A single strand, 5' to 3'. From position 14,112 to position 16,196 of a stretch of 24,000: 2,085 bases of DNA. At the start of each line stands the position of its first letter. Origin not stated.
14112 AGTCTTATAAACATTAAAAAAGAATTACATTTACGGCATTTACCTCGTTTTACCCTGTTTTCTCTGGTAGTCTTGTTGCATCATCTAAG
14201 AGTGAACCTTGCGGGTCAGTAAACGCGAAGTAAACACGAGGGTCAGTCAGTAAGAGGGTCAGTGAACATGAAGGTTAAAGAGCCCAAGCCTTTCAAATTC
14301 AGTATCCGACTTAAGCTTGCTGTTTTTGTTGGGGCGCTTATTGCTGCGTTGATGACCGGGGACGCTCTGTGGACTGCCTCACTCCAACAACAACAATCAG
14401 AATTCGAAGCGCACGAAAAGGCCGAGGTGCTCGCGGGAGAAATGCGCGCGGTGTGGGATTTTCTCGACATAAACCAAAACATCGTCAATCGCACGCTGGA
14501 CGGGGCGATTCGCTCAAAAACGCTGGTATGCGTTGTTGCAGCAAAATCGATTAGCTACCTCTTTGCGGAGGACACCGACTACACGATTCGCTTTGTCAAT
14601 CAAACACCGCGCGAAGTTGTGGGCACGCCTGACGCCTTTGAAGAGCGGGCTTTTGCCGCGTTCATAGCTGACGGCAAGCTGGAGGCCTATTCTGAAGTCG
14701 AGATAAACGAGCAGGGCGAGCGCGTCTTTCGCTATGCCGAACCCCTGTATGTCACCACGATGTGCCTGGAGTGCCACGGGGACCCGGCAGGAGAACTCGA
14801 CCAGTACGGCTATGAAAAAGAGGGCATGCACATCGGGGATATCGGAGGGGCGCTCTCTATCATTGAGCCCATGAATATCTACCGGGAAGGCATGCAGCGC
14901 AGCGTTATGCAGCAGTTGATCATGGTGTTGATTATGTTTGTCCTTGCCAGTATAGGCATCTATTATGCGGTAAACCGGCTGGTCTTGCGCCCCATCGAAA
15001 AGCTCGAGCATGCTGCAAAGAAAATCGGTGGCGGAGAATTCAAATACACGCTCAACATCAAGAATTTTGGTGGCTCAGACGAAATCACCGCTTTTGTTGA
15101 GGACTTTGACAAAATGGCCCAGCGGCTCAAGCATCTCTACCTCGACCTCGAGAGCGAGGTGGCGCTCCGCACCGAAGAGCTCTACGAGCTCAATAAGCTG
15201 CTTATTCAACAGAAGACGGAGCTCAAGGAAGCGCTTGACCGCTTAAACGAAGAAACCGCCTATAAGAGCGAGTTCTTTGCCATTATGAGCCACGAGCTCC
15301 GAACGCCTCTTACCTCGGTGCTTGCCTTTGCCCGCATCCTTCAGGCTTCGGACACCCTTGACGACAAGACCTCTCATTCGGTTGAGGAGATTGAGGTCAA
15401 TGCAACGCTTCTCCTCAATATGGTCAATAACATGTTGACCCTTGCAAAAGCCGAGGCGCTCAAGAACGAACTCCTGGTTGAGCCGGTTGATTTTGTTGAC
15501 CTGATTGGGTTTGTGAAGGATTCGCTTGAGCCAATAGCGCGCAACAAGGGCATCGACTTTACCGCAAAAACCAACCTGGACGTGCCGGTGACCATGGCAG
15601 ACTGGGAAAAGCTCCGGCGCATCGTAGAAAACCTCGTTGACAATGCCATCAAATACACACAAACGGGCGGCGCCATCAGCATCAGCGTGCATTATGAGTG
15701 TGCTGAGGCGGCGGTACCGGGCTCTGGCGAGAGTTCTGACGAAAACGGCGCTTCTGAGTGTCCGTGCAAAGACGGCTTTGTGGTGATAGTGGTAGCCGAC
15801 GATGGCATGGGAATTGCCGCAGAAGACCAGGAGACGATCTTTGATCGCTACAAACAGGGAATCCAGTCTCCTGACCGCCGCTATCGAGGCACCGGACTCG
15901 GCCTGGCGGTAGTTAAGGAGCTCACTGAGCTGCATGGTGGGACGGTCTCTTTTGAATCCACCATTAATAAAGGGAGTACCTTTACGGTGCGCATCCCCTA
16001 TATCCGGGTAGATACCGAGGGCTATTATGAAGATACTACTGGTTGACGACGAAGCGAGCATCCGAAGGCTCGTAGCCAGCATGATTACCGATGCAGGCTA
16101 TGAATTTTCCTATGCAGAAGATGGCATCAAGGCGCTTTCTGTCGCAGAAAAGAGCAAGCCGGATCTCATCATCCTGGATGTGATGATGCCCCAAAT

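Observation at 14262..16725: c-haem (DUF3365/Tll0287-like) sensor kinase and OmpR regulator divergent from the nos operon as a candidate N2O/NO/redox regulator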

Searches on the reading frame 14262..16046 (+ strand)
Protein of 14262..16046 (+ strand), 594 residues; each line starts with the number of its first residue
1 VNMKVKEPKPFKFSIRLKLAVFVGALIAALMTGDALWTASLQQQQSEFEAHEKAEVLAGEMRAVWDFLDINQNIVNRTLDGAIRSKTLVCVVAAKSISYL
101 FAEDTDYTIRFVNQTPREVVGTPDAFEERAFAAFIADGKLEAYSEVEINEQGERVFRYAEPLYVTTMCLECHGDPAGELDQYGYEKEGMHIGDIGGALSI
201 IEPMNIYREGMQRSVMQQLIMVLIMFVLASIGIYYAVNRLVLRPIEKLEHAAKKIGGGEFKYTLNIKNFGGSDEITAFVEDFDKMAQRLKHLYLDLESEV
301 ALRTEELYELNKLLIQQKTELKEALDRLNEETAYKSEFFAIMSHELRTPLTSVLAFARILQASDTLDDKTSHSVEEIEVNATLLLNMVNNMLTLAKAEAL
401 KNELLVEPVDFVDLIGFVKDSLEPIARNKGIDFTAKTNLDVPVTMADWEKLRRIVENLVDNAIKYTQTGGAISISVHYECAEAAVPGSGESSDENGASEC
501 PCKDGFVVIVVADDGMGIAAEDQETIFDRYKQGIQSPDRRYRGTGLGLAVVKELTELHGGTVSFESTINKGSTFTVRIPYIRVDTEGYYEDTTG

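Call 3: search_protein_families(library=pfam, proteins=[window:14262-16046:+], max_evalue=0.01)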
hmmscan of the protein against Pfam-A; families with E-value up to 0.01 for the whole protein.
window:14262-16046:+ (594 aa): 5 families
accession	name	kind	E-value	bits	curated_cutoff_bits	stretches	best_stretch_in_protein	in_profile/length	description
PF11845.13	Tll0287-like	-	7.6e-27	95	24.1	1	43-203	1-144/144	Tll0287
PF02518.31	HATPase_c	-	1.1e-26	93.9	26.4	1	447-580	2-109/111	Histidine kinase-, DNA gyrase B-, and HSP90-like ATPase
PF00512.31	HisKA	-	3.9e-16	59.3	26.9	1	335-399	2-65/66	His Kinase A (phospho-acceptor) domain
PF00672.30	HAMP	-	1.5e-07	32.1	25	1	237-290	2-52/53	HAMP domain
PF13581.12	HATPase_c_2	-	0.0023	18.4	27.4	1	443-556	24-110/127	Histidine kinase-like ATPase domain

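Call 8: find_homologous_proteins(query=window:14262-16046:+, max_evalue=1e-10)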
Query window:14262-16046:+ (594 aa): 3371 proteins with E <= 1e-10 among 8000 candidates; the best 120 are listed.
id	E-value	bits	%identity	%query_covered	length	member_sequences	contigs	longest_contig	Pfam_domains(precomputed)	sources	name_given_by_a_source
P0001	0.0e+0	1315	100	100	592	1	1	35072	PF00672.31,PF02518.32,PF11845.14,PF00512.32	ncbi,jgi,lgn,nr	ncbi:MAG: DUF3365 domain-containing protein [Coriobacteriales bacterium]|jgi:signal transduction his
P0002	1.4e-250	851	66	99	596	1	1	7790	PF00672.31,PF02518.32,PF11845.14,PF00512.32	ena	-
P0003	4.2e-250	849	65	99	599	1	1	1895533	PF00672.31,PF02518.32,PF11845.14,PF00512.32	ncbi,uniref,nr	ncbi:ATP-binding protein [Raoultibacter phocaeensis]|uniref:ATP-binding protein n=1 Tax=Raoultibacte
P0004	7.2e-250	849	65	99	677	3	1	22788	PF00672.31,PF02518.32,PF11845.14,PF00512.32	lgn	-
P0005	1.1e-247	841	66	99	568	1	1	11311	PF00672.31,PF02518.32,PF11845.14,PF00512.32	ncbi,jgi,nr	ncbi:MAG: DUF3365 domain-containing protein [Coriobacteriales bacterium]|jgi:signal transduction his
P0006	3.2e-245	833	67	99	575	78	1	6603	PF00672.31,PF02518.32,PF11845.14,PF00512.32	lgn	-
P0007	4.7e-245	833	65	99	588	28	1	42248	PF00672.31,PF02518.32,PF11845.14,PF00512.32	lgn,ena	-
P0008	6.4e-244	829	65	99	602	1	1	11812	PF00672.31,PF02518.32,PF11845.14,PF00512.32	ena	-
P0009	2.6e-241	820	65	99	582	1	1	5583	PF00672.31,PF02518.32,PF11845.14,PF00512.32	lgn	-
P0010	4.1e-241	820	65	99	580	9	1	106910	PF00672.31,PF02518.32,PF11845.14,PF00512.32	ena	-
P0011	1.9e-240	818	64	99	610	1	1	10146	PF00672.31,PF02518.32,PF11845.14,PF00512.32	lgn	-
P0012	6.5e-237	806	63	99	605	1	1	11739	PF00672.31,PF13581.13,PF02518.32,PF11845.14,PF00512.32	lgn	-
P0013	6.6e-236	803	64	98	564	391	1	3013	PF00672.31,PF02518.32,PF11845.14,PF00512.32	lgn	-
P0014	1.8e-235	801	63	99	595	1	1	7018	PF00672.31,PF02518.32,PF11845.14,PF00512.32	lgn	-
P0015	2.1e-235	801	64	98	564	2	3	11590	PF00672.31,PF02518.32,PF11845.14,PF00512.32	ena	-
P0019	1.3e-233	795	64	98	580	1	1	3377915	PF00672.31,PF02518.32,PF11845.14,PF00512.32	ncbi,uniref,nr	ncbi:ATP-binding protein [Arabiibacter massiliensis]|uniref:ATP-binding protein n=1 Tax=Arabiibacter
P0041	3.7e-212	724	58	97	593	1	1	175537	PF00672.31,PF02518.32,PF11845.14,PF00512.32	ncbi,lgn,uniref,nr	ncbi:ATP-binding protein [Adlercreutzia rubneri]|uniref:histidine kinase n=1 Tax=Adlercreutzia rubne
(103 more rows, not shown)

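Call 9: find_encoding_contigs(protein=P0003, flank=10000, max_places=3)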
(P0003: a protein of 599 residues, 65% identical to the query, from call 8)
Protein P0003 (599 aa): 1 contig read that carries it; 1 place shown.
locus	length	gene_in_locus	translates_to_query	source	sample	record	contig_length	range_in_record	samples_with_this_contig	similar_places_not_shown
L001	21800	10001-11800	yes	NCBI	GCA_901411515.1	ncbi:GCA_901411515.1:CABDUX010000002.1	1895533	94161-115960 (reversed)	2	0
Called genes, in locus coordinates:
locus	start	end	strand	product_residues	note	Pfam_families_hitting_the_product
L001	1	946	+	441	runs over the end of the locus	PF10923:BrxC_BrxD, PF13191:AAA_16 (faint)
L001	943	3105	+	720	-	PF04851:ResIII (weak), PF00270:DEAD, PF00271:Helicase_C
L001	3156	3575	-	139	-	PF14387:DUF4418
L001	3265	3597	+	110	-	-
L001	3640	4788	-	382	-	PF21783:YNCE (faint), PF10282:Lactonase (faint)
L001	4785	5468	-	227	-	PF00005:ABC_tran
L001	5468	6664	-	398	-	PF12704:MacB_PCD, PF02687:FtsX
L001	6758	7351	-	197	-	PF12837:Fer4_6 (faint), PF13237:Fer4_10 (faint), PF25160:LdpA_Fe-S-bd (faint), PF13484:Fer4_16 (faint), PF13247:Fer4_11, PF12838:Fer4_7 (weak), PF13187:Fer4_9 (weak), PF00037:Fer4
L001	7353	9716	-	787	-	PF00384:Molybdopterin, PF01568:Molydop_binding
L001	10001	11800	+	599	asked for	PF11845:Tll0287-like, PF00672:HAMP (weak), PF00512:HisKA, PF02518:HATPase_c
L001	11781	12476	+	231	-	PF00072:Response_reg, PF00486:Trans_reg_C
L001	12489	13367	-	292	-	PF00512:HisKA, PF02518:HATPase_c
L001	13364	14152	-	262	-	-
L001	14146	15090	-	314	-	PF00005:ABC_tran, PF13304:AAA_21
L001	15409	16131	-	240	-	PF00072:Response_reg, PF00486:Trans_reg_C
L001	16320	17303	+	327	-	PF16654:DAPDH_C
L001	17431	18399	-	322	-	-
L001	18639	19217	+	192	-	-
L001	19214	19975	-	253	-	PF01026:TatD_DNase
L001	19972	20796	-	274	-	PF00899:ThiF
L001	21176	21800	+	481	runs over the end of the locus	PF01527:HTH_Tnp_1 (faint), PF13276:HTH_21, PF00665:rve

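Call 10: find_encoding_contigs(protein=P0019, flank=10000, max_places=3)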
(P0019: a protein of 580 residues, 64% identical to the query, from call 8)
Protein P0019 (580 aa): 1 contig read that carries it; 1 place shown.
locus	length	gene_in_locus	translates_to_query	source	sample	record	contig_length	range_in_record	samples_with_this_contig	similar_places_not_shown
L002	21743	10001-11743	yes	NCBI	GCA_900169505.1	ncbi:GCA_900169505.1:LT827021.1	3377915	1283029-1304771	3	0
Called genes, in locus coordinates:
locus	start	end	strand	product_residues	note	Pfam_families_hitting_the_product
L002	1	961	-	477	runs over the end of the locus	PF25917:BSH_RND (faint), PF25984:BSH_YknX (weak), PF25954:Beta-barrel_RND_2 (weak), PF25990:Beta-barrel_YknX, PF25967:RND-MFP_C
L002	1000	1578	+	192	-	PF01035:DNA_binding_1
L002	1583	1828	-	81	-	-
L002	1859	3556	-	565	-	PF28550:DUF8436, PF01266:DAO (faint), PF01494:FAD_binding_3 (faint), PF03486:HI0933_like (weak), PF07992:Pyr_redox_2 (faint), PF13450:NAD_binding_8 (faint), PF21688:FAD-depend_C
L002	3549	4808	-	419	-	PF03486:HI0933_like, PF22780:HI0933_like_1st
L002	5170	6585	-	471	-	PF01235:Na_Ala_symp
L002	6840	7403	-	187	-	PF13237:Fer4_10 (faint), PF12800:Fer4_4 (faint), PF13247:Fer4_11, PF13187:Fer4_9 (weak), PF12838:Fer4_7 (weak), PF00037:Fer4 (weak), PF12797:Fer4_2 (weak), PF12837:Fer4_6 (weak)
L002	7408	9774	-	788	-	PF00384:Molybdopterin, PF01568:Molydop_binding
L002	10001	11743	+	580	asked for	PF11845:Tll0287-like, PF00672:HAMP, PF00512:HisKA, PF02518:HATPase_c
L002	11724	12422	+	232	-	PF00072:Response_reg, PF00486:Trans_reg_C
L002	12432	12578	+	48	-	-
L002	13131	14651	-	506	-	-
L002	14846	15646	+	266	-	PF12797:Fer4_2 (weak), PF12838:Fer4_7 (weak), PF13237:Fer4_10 (weak), PF13247:Fer4_11, PF00037:Fer4 (weak), PF12797:Fer4_2 (weak), PF12837:Fer4_6 (weak), PF13247:Fer4_11, +5 more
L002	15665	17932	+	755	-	PF04879:Molybdop_Fe4S4, PF00384:Molybdopterin, PF01568:Molydop_binding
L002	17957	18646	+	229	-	-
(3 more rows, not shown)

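Call 11: find_encoding_contigs(protein=P0041, flank=10000, max_places=3)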
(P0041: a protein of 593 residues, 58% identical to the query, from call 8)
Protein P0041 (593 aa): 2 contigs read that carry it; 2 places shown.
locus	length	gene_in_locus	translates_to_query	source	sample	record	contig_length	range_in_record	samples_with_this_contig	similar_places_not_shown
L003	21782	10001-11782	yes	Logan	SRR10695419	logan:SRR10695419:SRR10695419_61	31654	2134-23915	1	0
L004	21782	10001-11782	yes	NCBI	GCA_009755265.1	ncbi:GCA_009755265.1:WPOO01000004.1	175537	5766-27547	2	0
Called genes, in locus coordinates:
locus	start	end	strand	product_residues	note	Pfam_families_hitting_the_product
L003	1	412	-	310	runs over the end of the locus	PF02219:MTHFR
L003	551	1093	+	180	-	PF00149:Metallophos (faint), PF12850:Metallophos_2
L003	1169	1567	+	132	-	PF00196:GerE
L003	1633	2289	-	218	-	PF13560:HTH_31 (weak), PF01381:HTH_3 (weak)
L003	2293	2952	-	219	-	PF13151:DUF3990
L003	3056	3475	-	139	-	PF14387:DUF4418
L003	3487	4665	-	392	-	PF13360:PQQ_2 (faint), PF21783:YNCE (faint), PF02239:Cytochrom_D1 (faint), PF10282:Lactonase (faint)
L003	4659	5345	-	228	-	PF00005:ABC_tran, PF13304:AAA_21 (faint)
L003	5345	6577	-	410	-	PF12704:MacB_PCD (weak), PF02687:FtsX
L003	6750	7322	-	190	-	PF12838:Fer4_7 (faint), PF13237:Fer4_10 (weak), PF13247:Fer4_11, PF13187:Fer4_9 (weak), PF00037:Fer4 (weak), PF12797:Fer4_2 (weak), PF12837:Fer4_6 (weak)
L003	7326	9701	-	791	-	PF00384:Molybdopterin, PF01568:Molydop_binding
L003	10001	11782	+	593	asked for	PF11845:Tll0287-like, PF00672:HAMP, PF00512:HisKA, PF02518:HATPase_c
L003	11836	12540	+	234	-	PF00072:Response_reg, PF00486:Trans_reg_C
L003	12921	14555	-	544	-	PF00083:Sugar_tr, PF06609:TRI12, PF07690:MFS_1, PF00083:Sugar_tr (weak)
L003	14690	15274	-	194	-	PF00583:Acetyltransf_1, PF13508:Acetyltransf_7, PF08445:FR47 (weak)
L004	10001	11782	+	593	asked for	PF11845:Tll0287-like, PF00672:HAMP, PF00512:HisKA, PF02518:HATPase_c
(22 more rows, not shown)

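Call 13: find_encoding_contigs(protein=P0010, flank=10000, max_places=2)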
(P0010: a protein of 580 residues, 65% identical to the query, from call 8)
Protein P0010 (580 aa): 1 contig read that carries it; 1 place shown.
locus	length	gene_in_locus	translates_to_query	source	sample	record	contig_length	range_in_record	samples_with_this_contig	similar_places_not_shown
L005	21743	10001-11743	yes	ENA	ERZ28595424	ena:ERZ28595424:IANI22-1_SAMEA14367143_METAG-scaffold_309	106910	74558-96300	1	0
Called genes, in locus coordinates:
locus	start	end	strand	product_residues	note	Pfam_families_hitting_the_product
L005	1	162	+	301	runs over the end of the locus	PF00126:HTH_1, PF03466:LysR_substrate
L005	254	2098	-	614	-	PF00890:FAD_binding_2, PF01266:DAO (weak)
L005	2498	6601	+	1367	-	PF02096:60KD_IMP, PF04464:Glyphos_transf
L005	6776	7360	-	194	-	PF12797:Fer4_2 (faint), PF13237:Fer4_10 (weak), PF13247:Fer4_11, PF12838:Fer4_7 (weak), PF13187:Fer4_9 (weak), PF12837:Fer4_6 (weak), PF00037:Fer4 (weak)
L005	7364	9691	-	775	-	PF00384:Molybdopterin, PF01568:Molydop_binding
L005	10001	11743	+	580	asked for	PF11845:Tll0287-like, PF00672:HAMP (weak), PF00512:HisKA, PF02518:HATPase_c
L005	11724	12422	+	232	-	PF00072:Response_reg, PF00486:Trans_reg_C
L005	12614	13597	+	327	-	PF16654:DAPDH_C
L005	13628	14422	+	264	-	PF00037:Fer4 (faint), PF12797:Fer4_2 (faint), PF12837:Fer4_6 (weak), PF12838:Fer4_7 (faint), PF13187:Fer4_9 (faint), PF13237:Fer4_10 (weak), PF14697:Fer4_21 (faint), PF00881:Nitroreductase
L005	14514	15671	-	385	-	-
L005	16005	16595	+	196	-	-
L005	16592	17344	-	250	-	PF01026:TatD_DNase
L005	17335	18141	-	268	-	PF00899:ThiF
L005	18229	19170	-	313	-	PF01734:Patatin, PF19890:DUF6363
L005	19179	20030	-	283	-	PF05175:MTS (weak), PF02353:CMAS (weak), PF13489:Methyltransf_23, PF13847:Methyltransf_31, PF08241:Methyltransf_11, PF08242:Methyltransf_12, PF13649:Methyltransf_25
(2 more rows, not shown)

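Call 14: find_encoding_contigs(protein=P0007, flank=10000, max_places=2)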
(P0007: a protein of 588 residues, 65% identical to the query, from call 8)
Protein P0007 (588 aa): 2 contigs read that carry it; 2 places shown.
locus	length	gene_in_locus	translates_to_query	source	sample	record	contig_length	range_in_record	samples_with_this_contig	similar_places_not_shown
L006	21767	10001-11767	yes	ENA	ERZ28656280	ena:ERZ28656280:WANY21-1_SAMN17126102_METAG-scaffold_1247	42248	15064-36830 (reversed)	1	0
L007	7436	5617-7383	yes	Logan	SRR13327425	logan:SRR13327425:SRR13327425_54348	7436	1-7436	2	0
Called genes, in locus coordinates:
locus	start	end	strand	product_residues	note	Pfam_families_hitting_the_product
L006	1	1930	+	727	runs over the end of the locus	PF04851:ResIII (weak), PF00270:DEAD, PF00271:Helicase_C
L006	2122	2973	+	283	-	PF04439:Adenyl_transf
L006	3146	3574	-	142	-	PF14387:DUF4418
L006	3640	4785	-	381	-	PF21783:YNCE (faint), PF10282:Lactonase (faint)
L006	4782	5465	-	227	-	PF00005:ABC_tran, PF13304:AAA_21 (faint)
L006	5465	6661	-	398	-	PF12704:MacB_PCD, PF02687:FtsX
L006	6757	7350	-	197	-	PF12837:Fer4_6 (faint), PF13237:Fer4_10 (faint), PF13484:Fer4_16 (faint), PF13247:Fer4_11, PF12838:Fer4_7 (weak), PF13187:Fer4_9 (weak), PF00037:Fer4 (weak)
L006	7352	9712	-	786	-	PF00384:Molybdopterin, PF01568:Molydop_binding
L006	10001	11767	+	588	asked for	PF11845:Tll0287-like, PF00672:HAMP (weak), PF00512:HisKA, PF02518:HATPase_c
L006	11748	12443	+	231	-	PF00072:Response_reg, PF00486:Trans_reg_C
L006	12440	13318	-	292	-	PF00512:HisKA, PF02518:HATPase_c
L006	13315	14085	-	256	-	-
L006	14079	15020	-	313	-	PF00005:ABC_tran, PF13304:AAA_21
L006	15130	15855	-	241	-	PF00072:Response_reg, PF00486:Trans_reg_C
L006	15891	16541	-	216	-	-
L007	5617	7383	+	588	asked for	PF11845:Tll0287-like, PF00672:HAMP (weak), PF00512:HisKA, PF02518:HATPase_c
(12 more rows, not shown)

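Call 15: find_encoding_contigs(protein=P0004, flank=10000, max_places=2)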
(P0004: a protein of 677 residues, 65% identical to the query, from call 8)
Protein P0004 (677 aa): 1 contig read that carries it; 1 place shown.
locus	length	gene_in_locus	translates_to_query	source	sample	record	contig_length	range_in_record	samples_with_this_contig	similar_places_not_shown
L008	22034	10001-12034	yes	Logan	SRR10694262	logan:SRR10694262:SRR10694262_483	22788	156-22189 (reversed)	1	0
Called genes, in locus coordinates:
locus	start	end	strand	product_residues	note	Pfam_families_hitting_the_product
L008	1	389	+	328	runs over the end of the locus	?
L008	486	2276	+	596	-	PF13208:TerB_N, PF15615:TerB_C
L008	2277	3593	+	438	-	PF10923:BrxC_BrxD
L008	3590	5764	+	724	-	PF04851:ResIII (weak), PF00270:DEAD, PF00271:Helicase_C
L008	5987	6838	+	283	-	PF04439:Adenyl_transf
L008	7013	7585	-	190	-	PF13237:Fer4_10 (faint), PF12800:Fer4_4 (faint), PF13247:Fer4_11, PF12838:Fer4_7 (weak), PF13187:Fer4_9 (weak), PF12797:Fer4_2 (weak), PF00037:Fer4 (weak), PF12837:Fer4_6 (weak)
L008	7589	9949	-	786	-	PF00384:Molybdopterin, PF01568:Molydop_binding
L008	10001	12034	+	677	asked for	PF11845:Tll0287-like, PF00672:HAMP (weak), PF00512:HisKA, PF02518:HATPase_c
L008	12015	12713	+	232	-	PF00072:Response_reg, PF00486:Trans_reg_C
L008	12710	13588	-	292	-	PF00512:HisKA, PF02518:HATPase_c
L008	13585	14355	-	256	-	-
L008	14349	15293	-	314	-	PF00005:ABC_tran, PF13304:AAA_21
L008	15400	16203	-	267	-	PF00072:Response_reg, PF00486:Trans_reg_C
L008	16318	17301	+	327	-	PF16654:DAPDH_C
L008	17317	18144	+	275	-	PF13187:Fer4_9 (faint), PF13237:Fer4_10 (faint), PF00037:Fer4 (faint), PF12797:Fer4_2 (faint), PF12837:Fer4_6 (faint), PF12838:Fer4_7 (weak), PF00881:Nitroreductase, PF14512:TM1586_NiRdase (faint)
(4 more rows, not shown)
